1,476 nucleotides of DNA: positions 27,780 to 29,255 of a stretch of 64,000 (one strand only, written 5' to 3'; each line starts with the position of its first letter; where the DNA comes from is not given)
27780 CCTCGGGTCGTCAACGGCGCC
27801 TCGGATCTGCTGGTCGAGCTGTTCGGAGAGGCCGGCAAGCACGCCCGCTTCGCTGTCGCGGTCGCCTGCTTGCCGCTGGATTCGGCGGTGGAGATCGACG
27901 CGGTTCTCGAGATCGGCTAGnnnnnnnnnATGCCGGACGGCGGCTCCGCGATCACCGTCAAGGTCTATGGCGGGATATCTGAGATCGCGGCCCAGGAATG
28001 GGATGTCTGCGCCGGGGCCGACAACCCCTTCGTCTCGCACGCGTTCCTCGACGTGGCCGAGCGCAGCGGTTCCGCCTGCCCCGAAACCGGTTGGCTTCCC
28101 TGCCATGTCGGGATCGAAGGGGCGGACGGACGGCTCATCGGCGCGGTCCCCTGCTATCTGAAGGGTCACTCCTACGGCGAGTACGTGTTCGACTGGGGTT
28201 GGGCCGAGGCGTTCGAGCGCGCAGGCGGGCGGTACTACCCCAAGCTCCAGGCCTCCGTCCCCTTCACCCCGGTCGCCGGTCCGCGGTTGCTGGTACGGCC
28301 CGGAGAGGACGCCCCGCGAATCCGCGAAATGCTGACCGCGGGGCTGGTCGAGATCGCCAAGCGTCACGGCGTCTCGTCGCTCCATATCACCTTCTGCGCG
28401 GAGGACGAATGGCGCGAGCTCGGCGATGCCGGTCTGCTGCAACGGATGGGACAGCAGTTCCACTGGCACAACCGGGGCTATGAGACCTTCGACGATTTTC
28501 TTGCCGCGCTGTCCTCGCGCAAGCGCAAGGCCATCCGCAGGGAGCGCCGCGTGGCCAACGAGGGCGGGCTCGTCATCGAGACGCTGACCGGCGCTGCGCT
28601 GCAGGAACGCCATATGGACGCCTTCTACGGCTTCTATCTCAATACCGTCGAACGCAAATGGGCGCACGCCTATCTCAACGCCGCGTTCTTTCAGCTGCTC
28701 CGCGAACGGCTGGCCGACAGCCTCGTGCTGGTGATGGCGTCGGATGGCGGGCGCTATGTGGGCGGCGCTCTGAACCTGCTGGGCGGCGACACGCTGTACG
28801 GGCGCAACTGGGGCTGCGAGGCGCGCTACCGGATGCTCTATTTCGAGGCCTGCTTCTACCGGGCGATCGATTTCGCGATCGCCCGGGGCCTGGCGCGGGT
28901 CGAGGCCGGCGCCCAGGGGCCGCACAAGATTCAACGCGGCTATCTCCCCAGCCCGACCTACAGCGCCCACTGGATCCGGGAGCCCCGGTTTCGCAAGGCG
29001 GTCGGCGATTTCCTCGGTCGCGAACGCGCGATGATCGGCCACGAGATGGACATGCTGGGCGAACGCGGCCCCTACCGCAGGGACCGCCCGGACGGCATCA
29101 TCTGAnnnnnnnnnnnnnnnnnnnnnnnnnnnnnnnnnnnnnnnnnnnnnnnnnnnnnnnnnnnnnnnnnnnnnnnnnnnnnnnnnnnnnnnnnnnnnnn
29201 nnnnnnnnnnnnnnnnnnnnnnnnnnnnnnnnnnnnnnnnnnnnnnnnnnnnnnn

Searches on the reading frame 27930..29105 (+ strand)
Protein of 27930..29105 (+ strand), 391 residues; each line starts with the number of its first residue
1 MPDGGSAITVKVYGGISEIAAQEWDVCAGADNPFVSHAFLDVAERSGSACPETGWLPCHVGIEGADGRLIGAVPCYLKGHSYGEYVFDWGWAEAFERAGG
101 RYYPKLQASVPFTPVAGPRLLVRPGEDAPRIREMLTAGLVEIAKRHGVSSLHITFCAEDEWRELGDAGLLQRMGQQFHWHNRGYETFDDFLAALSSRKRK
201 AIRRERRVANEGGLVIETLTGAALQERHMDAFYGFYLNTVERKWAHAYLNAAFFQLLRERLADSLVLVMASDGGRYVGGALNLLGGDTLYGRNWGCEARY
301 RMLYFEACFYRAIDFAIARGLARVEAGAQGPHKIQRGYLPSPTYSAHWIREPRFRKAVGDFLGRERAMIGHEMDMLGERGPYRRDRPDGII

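Call 83: search_protein_families(library=pfam, proteins=[window:27930-29105:+], max_evalue=0.00001)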
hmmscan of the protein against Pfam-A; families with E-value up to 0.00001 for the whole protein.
window:27930-29105:+ (391 aa): 2 families
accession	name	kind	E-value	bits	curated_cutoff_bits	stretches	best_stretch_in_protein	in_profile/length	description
PF04339.18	FemAB_like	-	3e-155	517.4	27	1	16-384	2-369/369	Peptidogalycan biosysnthesis/recognition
PF13480.13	Acetyltransf_6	-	2.8e-11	44.2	22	1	196-328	1-136/143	Acetyltransferase (GNAT) domain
